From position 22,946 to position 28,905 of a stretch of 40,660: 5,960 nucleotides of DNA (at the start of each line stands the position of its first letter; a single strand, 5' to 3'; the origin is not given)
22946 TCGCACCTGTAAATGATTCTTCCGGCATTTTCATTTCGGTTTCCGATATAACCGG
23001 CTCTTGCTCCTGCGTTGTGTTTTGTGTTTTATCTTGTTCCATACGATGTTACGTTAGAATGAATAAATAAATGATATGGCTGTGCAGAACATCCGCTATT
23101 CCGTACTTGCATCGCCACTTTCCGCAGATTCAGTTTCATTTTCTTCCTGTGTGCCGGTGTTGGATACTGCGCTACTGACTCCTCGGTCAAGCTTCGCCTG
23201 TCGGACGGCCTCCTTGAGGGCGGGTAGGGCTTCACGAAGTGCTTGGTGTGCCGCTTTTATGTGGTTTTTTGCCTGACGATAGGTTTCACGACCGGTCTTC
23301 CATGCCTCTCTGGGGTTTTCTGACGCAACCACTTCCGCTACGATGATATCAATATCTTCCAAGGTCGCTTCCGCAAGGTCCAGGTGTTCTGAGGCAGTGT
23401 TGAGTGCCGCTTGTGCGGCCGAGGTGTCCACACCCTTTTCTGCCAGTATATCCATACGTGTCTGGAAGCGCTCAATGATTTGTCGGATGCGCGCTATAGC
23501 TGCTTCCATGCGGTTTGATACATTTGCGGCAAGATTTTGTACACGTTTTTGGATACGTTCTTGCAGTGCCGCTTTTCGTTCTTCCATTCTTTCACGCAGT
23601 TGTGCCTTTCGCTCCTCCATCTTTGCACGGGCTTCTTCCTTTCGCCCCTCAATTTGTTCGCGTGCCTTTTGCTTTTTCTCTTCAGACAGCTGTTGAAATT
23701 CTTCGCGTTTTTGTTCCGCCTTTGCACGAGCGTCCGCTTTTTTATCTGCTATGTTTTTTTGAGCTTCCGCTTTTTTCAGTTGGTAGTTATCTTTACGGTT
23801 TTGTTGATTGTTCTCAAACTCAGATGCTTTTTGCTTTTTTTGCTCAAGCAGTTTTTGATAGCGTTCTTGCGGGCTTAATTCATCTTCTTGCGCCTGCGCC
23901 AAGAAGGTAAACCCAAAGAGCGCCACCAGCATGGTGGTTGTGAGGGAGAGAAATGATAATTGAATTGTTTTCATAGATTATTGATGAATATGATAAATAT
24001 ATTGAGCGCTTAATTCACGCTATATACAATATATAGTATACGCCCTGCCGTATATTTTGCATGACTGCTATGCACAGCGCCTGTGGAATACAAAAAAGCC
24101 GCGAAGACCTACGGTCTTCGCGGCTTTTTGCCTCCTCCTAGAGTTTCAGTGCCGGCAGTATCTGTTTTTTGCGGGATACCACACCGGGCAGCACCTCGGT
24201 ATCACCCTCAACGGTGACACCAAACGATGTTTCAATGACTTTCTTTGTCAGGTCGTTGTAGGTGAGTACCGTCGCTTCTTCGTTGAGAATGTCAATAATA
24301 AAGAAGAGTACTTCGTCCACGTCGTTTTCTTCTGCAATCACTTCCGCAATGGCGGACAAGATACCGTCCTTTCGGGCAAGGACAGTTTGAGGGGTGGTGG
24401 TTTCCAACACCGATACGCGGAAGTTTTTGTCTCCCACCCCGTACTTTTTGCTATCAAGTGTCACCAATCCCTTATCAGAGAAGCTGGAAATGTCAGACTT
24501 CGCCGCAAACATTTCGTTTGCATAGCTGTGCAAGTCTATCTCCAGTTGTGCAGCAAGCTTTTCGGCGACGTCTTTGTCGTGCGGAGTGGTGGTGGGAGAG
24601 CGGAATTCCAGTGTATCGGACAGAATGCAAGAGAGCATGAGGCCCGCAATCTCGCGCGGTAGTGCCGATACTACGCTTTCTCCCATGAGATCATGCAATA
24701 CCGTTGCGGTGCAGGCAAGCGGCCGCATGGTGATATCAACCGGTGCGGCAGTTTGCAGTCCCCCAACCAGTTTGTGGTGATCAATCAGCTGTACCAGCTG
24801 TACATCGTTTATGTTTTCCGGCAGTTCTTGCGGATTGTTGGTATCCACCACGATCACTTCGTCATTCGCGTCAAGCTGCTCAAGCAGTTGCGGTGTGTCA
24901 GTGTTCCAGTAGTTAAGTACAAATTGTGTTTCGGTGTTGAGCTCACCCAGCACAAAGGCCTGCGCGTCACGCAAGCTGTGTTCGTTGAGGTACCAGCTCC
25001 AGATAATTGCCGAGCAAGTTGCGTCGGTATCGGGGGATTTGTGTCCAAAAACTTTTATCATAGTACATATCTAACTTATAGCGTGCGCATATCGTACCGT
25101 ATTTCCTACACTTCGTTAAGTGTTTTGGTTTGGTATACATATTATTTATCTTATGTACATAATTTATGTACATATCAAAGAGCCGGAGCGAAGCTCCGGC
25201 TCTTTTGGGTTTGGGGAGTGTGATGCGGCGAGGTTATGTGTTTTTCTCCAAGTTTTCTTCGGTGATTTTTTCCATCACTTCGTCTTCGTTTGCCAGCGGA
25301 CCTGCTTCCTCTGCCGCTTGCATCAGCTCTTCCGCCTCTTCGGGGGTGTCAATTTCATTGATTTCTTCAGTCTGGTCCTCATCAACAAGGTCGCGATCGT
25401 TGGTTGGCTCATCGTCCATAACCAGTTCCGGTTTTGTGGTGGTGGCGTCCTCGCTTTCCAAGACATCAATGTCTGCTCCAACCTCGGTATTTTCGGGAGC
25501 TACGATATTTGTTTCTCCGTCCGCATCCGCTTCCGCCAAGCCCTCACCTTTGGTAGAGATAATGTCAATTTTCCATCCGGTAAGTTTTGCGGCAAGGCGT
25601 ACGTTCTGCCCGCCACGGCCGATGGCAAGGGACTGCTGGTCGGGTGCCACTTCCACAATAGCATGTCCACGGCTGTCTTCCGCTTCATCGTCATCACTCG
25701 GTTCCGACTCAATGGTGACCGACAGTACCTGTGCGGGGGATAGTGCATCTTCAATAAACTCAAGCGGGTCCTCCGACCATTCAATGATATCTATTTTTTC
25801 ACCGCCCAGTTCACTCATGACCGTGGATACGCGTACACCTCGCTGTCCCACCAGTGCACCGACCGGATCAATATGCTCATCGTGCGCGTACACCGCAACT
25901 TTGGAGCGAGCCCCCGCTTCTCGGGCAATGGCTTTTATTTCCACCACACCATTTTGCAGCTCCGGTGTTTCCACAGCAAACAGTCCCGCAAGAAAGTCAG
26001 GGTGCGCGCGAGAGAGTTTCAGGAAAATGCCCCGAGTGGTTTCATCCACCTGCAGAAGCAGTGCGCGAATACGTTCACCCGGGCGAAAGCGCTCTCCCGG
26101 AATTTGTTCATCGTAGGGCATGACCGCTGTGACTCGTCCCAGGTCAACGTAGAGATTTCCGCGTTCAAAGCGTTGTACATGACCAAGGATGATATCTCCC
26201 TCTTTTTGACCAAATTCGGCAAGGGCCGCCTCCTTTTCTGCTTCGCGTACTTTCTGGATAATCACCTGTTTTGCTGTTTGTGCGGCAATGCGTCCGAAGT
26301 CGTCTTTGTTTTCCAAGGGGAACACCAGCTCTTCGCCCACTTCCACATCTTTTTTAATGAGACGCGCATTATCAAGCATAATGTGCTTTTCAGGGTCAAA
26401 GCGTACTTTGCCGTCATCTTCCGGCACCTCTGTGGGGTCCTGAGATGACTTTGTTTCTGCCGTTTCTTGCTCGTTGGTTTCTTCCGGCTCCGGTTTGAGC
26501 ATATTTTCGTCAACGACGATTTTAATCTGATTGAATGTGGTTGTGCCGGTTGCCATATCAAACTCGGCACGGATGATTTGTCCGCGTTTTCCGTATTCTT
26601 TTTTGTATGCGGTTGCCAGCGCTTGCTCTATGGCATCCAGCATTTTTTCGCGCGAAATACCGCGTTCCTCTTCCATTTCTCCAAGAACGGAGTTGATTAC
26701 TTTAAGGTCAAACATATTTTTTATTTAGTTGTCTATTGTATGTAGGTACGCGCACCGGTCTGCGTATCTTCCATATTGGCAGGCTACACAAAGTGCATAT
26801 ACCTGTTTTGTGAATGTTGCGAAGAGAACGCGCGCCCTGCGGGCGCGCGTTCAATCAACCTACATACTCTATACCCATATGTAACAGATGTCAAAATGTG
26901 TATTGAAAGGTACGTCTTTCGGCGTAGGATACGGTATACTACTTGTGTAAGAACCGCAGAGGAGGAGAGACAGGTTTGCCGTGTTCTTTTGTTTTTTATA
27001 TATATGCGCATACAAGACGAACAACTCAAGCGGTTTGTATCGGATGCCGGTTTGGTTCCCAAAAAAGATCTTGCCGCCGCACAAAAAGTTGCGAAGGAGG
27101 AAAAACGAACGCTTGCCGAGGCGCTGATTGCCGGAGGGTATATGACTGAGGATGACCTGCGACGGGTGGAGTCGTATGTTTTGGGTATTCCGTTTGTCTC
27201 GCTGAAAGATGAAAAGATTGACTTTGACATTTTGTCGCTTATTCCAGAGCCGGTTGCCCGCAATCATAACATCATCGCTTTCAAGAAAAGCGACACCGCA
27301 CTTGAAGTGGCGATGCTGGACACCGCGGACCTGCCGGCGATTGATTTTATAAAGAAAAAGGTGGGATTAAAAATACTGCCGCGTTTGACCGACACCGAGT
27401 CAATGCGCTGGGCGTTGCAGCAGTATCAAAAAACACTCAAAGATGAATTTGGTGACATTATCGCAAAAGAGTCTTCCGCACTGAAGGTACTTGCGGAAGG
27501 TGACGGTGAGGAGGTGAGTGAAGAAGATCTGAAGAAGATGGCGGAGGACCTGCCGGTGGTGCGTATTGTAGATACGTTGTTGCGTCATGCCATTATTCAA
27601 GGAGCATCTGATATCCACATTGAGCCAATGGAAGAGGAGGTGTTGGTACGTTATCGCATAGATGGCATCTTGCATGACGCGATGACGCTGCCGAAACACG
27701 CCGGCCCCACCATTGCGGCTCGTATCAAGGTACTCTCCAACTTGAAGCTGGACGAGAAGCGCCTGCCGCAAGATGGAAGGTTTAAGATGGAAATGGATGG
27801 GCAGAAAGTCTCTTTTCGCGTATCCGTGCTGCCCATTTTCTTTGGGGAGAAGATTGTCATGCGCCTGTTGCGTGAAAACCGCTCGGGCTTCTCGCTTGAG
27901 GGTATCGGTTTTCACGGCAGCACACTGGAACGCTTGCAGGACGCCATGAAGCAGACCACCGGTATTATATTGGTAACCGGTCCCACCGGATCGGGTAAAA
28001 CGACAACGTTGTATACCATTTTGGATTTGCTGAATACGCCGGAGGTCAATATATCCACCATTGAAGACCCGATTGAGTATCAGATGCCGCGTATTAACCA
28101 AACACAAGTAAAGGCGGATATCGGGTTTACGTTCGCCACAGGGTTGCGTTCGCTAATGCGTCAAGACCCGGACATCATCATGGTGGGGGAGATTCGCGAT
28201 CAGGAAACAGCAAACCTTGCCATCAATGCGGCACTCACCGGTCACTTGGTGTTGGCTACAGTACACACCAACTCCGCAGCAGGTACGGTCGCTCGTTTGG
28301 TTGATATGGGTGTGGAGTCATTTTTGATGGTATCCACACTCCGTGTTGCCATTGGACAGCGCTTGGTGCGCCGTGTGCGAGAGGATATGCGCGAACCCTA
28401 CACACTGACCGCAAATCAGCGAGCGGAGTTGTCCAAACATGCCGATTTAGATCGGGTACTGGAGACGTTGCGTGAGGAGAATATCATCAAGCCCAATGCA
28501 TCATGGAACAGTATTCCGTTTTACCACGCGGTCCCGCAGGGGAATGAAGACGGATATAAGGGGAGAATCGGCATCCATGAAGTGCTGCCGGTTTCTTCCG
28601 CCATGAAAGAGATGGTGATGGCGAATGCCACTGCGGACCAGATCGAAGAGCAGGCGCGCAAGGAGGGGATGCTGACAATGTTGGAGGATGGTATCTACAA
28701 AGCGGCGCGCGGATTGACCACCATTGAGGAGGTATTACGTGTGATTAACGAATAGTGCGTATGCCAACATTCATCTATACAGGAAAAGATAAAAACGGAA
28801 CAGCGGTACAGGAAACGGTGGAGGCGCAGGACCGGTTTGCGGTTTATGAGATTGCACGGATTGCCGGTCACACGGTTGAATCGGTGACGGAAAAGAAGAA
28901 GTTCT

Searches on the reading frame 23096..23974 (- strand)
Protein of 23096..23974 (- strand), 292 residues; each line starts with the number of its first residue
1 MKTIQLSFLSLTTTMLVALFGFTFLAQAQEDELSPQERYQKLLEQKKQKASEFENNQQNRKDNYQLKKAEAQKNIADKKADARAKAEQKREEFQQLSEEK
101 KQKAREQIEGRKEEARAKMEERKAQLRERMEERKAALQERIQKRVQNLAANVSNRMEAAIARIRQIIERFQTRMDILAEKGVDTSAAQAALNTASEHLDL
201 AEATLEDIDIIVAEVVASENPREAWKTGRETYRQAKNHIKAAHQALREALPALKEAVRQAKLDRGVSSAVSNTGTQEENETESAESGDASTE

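Call 16: search_protein_families(library=pfam, proteins=[window:23096-23974:-])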
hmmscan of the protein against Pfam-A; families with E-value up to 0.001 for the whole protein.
window:23096-23974:- (292 aa): 1 family
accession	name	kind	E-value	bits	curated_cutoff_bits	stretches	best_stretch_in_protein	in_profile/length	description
PF01442.23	Apolipoprotein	-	0.00058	20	90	0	38-175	45-186/190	Apolipoprotein A1/A4/E domain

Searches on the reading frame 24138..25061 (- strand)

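Call 17: search_protein_families(library=pfam, proteins=[window:24138-25061:-])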
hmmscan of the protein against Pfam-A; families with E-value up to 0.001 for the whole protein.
window:24138-25061:- (307 aa): 2 families
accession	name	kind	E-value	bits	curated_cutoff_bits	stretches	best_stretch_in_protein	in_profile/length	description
PF02833.19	DHHA2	-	9.1e-25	87.9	27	1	182-306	1-124/126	DHHA2 domain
PF01368.27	DHH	-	1.2e-17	64.8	28.1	1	2-146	2-125/125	DHH family, N-terminal domain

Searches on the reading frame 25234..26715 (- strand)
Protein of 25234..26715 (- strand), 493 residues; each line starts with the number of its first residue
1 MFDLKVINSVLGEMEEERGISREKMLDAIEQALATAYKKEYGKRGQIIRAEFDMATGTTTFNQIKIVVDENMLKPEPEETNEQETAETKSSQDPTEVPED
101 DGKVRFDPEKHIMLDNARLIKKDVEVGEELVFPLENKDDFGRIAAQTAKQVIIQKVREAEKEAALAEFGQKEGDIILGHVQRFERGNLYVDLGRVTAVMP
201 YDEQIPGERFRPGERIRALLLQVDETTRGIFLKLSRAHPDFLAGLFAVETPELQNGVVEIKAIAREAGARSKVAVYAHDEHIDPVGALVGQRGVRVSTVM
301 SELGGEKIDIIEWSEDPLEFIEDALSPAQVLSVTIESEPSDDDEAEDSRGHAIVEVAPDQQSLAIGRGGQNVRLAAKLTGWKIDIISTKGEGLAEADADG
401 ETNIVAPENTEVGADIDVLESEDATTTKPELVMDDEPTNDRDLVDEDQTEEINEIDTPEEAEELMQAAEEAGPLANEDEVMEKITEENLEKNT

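Call 17: search_protein_families(library=pfam, proteins=[window:25234-26715:-])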
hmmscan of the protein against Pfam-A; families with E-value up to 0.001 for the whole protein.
window:25234-26715:- (493 aa): 5 families
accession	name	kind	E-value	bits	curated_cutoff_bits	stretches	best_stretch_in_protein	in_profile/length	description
PF13184.12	KH_5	-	1.5e-30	105.6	27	1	267-335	1-69/69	NusA-like KH domain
PF08529.16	NusA_N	-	6.2e-29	101.1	23.8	1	9-162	4-119/119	NusA N-terminal domain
PF00575.29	S1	-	2.9e-08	34.4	22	1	171-233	3-72/74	S1 RNA binding domain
PF23095.1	KH_NusA_C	-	3e-05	24.4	34.2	1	352-385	1-34/59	Transcription termination/antitermination protein NusA, KH domain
PF00013.35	KH_1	-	0.00012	22.2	21.5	0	354-389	4-40/66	KH domain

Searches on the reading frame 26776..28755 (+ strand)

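Call 17: search_protein_families(library=pfam, proteins=[window:26776-28755:+])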
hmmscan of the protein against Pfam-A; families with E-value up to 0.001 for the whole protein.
window:26776-28755:+ (659 aa): 5 families
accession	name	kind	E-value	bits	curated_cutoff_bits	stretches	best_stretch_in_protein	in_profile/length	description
PF00437.27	T2SSE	-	3.1e-122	408.2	24.9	1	256-655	3-370/370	Type II/IV secretion system protein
PF05157.20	MshEN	-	2.3e-14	53.6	23.1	1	136-221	1-87/90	MshEN domain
PF13401.12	AAA_22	-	6.6e-05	23.7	27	1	393-422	3-32/130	AAA domain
PF13191.12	AAA_16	-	0.00015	22.7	32.6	1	384-423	9-52/167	AAA ATPase domain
PF25199.1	nSTAND_NTPase5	-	0.00026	21.3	34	1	384-433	29-80/145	Novel STAND NTPase 5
